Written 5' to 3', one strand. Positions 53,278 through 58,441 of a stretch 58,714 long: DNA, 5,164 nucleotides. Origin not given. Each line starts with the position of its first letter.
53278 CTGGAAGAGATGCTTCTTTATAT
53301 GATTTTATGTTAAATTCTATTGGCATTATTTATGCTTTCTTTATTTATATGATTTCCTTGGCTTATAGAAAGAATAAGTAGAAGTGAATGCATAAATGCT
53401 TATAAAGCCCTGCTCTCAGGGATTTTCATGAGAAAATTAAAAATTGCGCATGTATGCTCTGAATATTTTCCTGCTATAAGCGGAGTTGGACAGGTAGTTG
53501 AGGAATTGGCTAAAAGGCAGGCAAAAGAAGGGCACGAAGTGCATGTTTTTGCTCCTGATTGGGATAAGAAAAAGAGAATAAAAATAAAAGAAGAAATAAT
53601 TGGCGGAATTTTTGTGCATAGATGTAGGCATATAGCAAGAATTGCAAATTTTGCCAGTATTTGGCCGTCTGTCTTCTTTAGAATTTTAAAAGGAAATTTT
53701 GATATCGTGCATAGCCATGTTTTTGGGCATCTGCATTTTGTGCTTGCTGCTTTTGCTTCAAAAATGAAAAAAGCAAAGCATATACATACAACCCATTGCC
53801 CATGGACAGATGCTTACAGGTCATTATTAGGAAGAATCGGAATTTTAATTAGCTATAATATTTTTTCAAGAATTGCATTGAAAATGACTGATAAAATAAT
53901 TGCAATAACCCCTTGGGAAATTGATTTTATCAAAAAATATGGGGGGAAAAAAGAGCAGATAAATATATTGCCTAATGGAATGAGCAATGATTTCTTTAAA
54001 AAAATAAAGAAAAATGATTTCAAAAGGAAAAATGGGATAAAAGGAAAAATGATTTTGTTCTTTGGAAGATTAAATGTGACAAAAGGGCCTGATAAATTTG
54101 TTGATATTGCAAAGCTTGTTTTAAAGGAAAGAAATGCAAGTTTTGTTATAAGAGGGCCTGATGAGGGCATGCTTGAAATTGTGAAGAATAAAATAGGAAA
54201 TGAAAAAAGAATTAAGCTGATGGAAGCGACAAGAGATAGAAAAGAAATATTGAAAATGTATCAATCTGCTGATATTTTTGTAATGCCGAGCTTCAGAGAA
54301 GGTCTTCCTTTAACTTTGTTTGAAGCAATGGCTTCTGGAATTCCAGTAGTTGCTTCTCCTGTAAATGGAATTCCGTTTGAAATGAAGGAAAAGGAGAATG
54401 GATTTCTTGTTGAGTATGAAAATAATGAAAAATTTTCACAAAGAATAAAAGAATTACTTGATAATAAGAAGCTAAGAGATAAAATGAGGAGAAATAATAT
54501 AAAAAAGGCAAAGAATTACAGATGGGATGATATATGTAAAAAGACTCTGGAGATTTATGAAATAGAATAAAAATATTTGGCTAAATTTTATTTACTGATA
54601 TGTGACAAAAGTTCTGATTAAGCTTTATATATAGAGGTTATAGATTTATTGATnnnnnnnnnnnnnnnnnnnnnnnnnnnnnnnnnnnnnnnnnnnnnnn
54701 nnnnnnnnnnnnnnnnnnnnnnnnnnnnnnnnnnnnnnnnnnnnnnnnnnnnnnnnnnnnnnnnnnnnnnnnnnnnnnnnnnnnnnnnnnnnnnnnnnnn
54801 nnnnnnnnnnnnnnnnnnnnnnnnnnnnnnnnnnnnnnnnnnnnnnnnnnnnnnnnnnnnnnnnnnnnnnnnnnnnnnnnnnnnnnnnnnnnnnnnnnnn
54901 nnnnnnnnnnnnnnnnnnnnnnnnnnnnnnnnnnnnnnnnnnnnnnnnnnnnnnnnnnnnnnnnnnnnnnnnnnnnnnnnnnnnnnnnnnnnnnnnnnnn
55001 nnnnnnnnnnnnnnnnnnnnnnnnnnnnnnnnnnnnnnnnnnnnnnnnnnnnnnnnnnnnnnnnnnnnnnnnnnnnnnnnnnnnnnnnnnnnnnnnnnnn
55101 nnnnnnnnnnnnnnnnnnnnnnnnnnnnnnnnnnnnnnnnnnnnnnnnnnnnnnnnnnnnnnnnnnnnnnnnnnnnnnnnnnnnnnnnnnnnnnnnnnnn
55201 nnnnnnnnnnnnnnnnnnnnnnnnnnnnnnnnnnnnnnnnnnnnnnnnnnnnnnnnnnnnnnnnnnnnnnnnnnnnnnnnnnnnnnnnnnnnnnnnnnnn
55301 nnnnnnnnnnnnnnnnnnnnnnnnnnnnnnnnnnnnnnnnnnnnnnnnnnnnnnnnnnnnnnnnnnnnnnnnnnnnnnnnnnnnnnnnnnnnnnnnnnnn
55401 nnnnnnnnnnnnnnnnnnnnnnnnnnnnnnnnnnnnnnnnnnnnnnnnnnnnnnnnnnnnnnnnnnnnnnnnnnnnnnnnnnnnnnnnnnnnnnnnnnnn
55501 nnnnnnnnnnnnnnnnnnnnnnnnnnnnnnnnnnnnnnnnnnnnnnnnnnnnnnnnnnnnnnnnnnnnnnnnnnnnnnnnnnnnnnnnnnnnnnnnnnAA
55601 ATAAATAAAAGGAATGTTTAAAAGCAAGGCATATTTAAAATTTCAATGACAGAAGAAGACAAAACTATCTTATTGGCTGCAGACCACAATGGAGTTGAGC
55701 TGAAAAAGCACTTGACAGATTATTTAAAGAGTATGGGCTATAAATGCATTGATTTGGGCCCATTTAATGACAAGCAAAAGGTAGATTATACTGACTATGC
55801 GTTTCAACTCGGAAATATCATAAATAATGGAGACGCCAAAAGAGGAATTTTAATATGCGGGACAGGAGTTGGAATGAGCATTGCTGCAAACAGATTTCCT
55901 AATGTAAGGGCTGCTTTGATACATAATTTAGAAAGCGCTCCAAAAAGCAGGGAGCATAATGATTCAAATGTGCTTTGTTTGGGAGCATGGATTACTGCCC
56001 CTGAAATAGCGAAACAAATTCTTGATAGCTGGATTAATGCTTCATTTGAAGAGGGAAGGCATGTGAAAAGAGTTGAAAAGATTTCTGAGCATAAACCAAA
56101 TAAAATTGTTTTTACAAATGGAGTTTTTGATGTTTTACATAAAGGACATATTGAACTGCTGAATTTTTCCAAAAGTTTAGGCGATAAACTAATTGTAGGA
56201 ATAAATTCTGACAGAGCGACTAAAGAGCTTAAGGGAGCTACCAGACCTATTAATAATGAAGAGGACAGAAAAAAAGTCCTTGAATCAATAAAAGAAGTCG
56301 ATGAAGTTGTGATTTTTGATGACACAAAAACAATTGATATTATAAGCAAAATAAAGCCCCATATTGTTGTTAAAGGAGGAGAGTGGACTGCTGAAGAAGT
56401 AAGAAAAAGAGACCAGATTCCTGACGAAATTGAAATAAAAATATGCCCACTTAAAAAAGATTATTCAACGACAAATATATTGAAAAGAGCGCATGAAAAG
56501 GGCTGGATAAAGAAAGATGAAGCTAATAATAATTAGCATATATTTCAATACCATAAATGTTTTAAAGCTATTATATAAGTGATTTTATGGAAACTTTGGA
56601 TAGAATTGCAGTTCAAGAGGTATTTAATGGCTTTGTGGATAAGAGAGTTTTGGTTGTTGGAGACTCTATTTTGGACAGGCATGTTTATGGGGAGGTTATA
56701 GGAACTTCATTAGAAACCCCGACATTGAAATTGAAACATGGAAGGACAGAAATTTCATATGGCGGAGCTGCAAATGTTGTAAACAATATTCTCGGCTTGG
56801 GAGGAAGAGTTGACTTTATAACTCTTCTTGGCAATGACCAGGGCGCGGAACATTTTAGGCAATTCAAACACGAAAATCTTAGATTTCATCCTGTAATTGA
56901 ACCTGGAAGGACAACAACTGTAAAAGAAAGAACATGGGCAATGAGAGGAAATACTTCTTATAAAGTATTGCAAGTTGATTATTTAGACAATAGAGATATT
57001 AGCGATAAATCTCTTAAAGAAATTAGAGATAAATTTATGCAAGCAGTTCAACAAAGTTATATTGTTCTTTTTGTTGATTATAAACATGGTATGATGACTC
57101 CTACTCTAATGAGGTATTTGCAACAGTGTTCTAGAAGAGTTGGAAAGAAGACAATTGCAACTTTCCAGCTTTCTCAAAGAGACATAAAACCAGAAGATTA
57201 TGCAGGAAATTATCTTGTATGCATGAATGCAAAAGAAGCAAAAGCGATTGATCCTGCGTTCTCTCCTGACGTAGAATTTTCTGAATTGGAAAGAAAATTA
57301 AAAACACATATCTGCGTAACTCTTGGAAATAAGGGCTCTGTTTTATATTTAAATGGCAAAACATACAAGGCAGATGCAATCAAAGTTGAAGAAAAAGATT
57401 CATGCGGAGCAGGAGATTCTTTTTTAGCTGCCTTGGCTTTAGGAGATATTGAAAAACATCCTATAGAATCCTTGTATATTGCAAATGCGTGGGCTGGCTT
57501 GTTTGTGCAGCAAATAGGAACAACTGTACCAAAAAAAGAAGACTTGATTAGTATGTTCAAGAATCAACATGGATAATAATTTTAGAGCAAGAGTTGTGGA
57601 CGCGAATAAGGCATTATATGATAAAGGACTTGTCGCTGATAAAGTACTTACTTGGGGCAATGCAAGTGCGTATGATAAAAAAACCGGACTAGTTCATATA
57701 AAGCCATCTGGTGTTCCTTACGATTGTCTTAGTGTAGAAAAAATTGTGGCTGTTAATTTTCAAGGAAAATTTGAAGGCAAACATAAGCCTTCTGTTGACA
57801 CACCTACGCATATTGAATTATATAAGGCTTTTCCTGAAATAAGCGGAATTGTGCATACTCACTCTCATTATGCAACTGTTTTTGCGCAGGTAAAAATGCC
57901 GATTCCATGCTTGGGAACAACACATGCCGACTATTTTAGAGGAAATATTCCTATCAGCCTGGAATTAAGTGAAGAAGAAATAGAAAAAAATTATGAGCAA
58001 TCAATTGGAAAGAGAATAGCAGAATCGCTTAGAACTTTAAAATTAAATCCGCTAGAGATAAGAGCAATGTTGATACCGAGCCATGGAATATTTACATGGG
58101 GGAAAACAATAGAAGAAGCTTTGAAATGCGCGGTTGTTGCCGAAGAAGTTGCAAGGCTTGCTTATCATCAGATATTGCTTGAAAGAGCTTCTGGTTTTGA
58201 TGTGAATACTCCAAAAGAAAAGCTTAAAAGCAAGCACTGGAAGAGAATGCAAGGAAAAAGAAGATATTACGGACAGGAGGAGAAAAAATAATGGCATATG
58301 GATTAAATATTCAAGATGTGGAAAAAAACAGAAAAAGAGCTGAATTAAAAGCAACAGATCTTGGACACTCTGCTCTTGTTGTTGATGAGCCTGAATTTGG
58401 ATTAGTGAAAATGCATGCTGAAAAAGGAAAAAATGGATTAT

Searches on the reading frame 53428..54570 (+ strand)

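Call 81: search_protein_families(library=pfam, proteins=[window:53428-54570:+], max_evalue=0.0001)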
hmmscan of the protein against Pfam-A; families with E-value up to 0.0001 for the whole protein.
window:53428-54570:+ (380 aa): 7 families
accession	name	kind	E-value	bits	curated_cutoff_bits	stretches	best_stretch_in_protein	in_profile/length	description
PF00534.26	Glycos_transf_1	-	5.1e-34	117.7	26.4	1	196-359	3-171/172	Glycosyl transferases group 1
PF13692.12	Glyco_trans_1_4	-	2.2e-29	103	27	1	207-346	2-142/142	Glycosyl transferases group 1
PF13439.12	Glyco_transf_4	-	2.3e-25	90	28.5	1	17-185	1-166/170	Glycosyltransferase Family 4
PF13579.12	Glyco_trans_4_4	-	2.6e-18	67.3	29.7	1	18-184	1-158/158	Glycosyl transferase 4-like domain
PF20706.3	GT4-conflict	-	1.9e-17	63.8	26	1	203-347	194-358/385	Family 4 Glycosyltransferase in conflict systems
PF08323.17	Glyco_transf_5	-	1e-07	32.4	22.7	1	5-52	1-50/239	Starch synthase catalytic domain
PF13524.12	Glyco_trans_1_2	-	1.9e-07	31.6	25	1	269-362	35-130/144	Glycosyl transferase-like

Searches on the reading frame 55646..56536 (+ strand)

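Call 81: search_protein_families(library=pfam, proteins=[window:55646-56536:+], max_evalue=0.0001)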
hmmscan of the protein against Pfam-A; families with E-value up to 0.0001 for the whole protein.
window:55646-56536:+ (296 aa): 2 families
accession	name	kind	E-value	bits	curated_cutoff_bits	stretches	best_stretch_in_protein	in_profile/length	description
PF02502.23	LacAB_rpiB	-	1e-51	175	24.7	1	8-146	1-138/138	Ribose/Galactose Isomerase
PF01467.32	CTP_transf_like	-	2.2e-20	73.6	21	1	156-279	1-131/133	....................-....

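Call 86: search_protein_families(library=ncbifam, proteins=[window:55646-56536:+], max_evalue=0.00001)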
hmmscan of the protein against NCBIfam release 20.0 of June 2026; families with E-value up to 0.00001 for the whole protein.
window:55646-56536:+ (296 aa): 18 families
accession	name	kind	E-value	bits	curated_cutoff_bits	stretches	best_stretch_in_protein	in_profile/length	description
NF004051.0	PRK05571.1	subfamily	5.7e-54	181.9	135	1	7-150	3-146/149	ribose-5-phosphate isomerase B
TIGR00689.1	rpiB_lacA_lacB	subfamily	4.7e-51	172.5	88.3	1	8-149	1-142/145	RpiB/LacA/LacB family sugar-phosphate isomerase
TIGR01120.1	rpiB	equivalog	1.9e-45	154.3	138.65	1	8-148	2-141/143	ribose 5-phosphate isomerase B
TIGR02199.1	rfaE_dom_II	equivalog_domain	1.4e-44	151.4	181.5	1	148-283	7-143/144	D-glycero-beta-D-manno-heptose 1-phosphate adenylyltransferase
NF008454.0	PRK11316.1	equivalog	1.5e-38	132.6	521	1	138-283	326-472/475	bifunctional D-glycero-beta-D-manno-heptose-7-phosphate kinase/D-glycero-beta-D-manno-heptose 1-phosphate adenylyltransferase HldE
TIGR02133.1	RPI_actino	equivalog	1e-34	119.6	168.2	1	8-149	3-145/148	ribose-5-phosphate isomerase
NF006381.0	PRK08622.1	equivalog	8.1e-30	103.9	234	1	8-150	3-145/171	galactose-6-phosphate isomerase subunit LacB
NF051858.1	EryPhIsonDerIRhiz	equivalog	2e-29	102.6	240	1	8-147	3-144/150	D-erythrulose-4-phosphate isomerase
TIGR01119.1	lacB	equivalog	1e-24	87.1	312.55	1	8-143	3-137/171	galactose-6-phosphate isomerase subunit LacB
NF006380.0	PRK08621.1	equivalog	2.7e-24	86.2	164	1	7-145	2-137/142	galactose-6-phosphate isomerase subunit LacA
NF009258.0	PRK12615.1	equivalog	2.4e-23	82.9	325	1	8-146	3-141/171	galactose-6-phosphate isomerase subunit LacB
TIGR00125.1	cyt_tran_rel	domain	6.1e-19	68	27.7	1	154-221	1-65/65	adenylyltransferase/cytidyltransferase family protein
NF009257.0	PRK12613.1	equivalog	2.3e-18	66.7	243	1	7-146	2-137/141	galactose-6-phosphate isomerase subunit LacA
TIGR01518.1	g3p_cytidyltrns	equivalog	3.1e-17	62.8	165.4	1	155-280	1-123/125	glycerol-3-phosphate cytidylyltransferase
TIGR01118.1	lacA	equivalog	1.2e-16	61.1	181.1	1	7-146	2-138/141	galactose-6-phosphate isomerase subunit LacA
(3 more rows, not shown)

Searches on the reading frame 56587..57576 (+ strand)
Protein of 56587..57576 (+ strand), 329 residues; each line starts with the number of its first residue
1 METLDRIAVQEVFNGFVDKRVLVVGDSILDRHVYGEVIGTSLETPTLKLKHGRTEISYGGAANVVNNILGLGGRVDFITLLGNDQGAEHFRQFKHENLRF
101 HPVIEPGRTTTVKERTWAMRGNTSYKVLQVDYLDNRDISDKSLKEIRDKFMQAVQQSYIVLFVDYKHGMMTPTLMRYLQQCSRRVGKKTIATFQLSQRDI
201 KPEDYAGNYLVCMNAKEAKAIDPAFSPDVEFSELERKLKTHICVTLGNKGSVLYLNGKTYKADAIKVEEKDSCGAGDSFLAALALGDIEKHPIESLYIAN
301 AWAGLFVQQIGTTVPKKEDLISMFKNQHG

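Call 81: search_protein_families(library=pfam, proteins=[window:56587-57576:+], max_evalue=0.0001)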
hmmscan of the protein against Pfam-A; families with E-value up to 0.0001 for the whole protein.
window:56587-57576:+ (329 aa): 1 family
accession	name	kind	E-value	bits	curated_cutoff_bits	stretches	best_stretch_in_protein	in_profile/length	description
PF00294.29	PfkB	-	2.4e-24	86.7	25.8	1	20-315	3-298/302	pfkB family carbohydrate kinase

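Call 86: search_protein_families(library=ncbifam, proteins=[window:56587-57576:+], max_evalue=0.00001)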
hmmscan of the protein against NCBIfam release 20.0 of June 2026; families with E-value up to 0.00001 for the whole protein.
window:56587-57576:+ (329 aa): 13 families
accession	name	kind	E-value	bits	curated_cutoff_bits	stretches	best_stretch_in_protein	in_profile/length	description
TIGR02198.1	rfaE_dom_I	equivalog_domain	2.5e-47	161.5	345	1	16-323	5-313/315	D-glycero-beta-D-manno-heptose-7-phosphate kinase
NF008454.0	PRK11316.1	equivalog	1.1e-25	90.2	521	1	14-325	6-313/475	bifunctional D-glycero-beta-D-manno-heptose-7-phosphate kinase/D-glycero-beta-D-manno-heptose 1-phosphate adenylyltransferase HldE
TIGR02152.1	D_ribokin_bact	equivalog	7.5e-16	58.3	299.65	1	21-319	1-295/298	ribokinase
TIGR03168.1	1-PFK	subfamily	2.4e-13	49.7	216.4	1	237-322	211-297/305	hexose kinase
TIGR03828.1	pfkB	equivalog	1.7e-12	47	292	1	225-323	195-298/305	1-phosphofructokinase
TIGR04382.1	myo_inos_iolC_N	equivalog_domain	9.4e-12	44.8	300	1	214-318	195-303/309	5-dehydro-2-deoxygluconokinase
NF008353.0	PRK11142.1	equivalog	6.1e-10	39.1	341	1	239-327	215-306/307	ribokinase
NF041164.1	NucKinThplmales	equivalog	1.1e-09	38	450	1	208-326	174-292/295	nucleoside kinase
NF006957.1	PRK09434.1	equivalog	1.8e-07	31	450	0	232-286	204-259/302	fructokinase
NF041320.1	pfkB_Halo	equivalog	2e-07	30.7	400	1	237-322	206-292/302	1-phosphofructokinase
NF053626.1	RibKinHalex1628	equivalog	9.7e-07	28.6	330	0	210-317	179-283/293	ATP-dependent ribose-1-phosphate kinase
NF040938.1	KDG_KDGal_kin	equivalog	9.8e-07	28.2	400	1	213-319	189-298/305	bifunctional 2-dehydro-3-deoxygluconokinase/2-dehydro-3-deoxygalactonokinase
NF007321.0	PRK09813.1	equivalog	2.3e-06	27.3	247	0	240-288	187-235/261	fructoselysine 6-kinase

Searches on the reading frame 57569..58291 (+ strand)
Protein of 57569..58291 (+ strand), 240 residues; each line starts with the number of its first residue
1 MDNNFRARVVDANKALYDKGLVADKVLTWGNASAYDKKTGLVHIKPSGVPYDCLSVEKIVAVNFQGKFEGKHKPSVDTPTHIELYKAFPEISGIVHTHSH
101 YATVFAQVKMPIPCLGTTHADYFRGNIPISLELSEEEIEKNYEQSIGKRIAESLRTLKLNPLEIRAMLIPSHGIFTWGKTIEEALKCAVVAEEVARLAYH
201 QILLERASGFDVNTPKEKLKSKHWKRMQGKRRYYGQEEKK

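Call 81: search_protein_families(library=pfam, proteins=[window:57569-58291:+], max_evalue=0.0001)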
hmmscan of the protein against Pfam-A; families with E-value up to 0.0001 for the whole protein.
window:57569-58291:+ (240 aa): 1 family
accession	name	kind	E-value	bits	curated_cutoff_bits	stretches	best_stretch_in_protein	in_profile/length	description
PF00596.27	Aldolase_II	-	4.4e-43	147.7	22.2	1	8-198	2-182/183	Class II Aldolase and Adducin N-terminal domain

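Call 86: search_protein_families(library=ncbifam, proteins=[window:57569-58291:+], max_evalue=0.00001)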
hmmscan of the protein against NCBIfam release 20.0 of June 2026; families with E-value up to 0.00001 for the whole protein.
window:57569-58291:+ (240 aa): 24 families
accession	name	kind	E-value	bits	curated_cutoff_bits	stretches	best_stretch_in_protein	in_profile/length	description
NF006047.0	PRK08193.1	subfamily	2.9e-76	256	257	1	3-236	3-230/231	L-ribulose-5-phosphate 4-epimerase AraD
NF009003.0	PRK12348.1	subfamily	1.7e-71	240.5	331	1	5-236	4-227/228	L-ribulose-5-phosphate 4-epimerase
TIGR00760.1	araD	equivalog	1.9e-68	230.1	389.1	1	3-236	3-228/228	L-ribulose-5-phosphate 4-epimerase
NF009625.0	PRK13145.1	equivalog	4.9e-66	222.6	369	1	3-237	6-234/235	L-ribulose-5-phosphate 4-epimerase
NF009002.0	PRK12347.1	subfamily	2.7e-64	216.5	386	1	3-236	3-231/231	L-ribulose-5-phosphate 4-epimerase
NF009691.0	PRK13213.1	equivalog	1.3e-54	185.1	489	1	3-236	3-231/231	L-ribulose-5-phosphate 4-epimerase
NF005123.0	PRK06557.1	subfamily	5.2e-48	163.6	251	1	4-208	11-202/223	L-ribulose-5-phosphate 4-epimerase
NF005302.0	PRK06833.1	equivalog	3.5e-19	69.1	264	1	10-200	11-185/214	L-fuculose-phosphate aldolase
NF053831.1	RU1PAldHalo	equivalog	1.1e-18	67.5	300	1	30-200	25-181/208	ribulose-1-phosphate aldolase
NF006672.0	PRK09220.1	equivalog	3.4e-17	62.5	226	1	7-109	13-112/209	methylthioribulose 1-phosphate dehydratase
NF006413.0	PRK08660.1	equivalog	8e-17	61.7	203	1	13-205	10-181/184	aldolase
NF006208.0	PRK08333.1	equivalog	2.8e-16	59.7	267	1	4-202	4-184/189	aldolase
TIGR03328.1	salvage_mtnB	equivalog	4.5e-16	58.9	137.05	1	28-186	17-176/194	methylthioribulose 1-phosphate dehydratase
NF040649.1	FucA_Meth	equivalog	6.2e-15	55.6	250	1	9-201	6-176/179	L-fuculose phosphate aldolase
NF005984.0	PRK08087.1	subfamily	7.4e-15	55.3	264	1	28-198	26-181/215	L-fuculose-phosphate aldolase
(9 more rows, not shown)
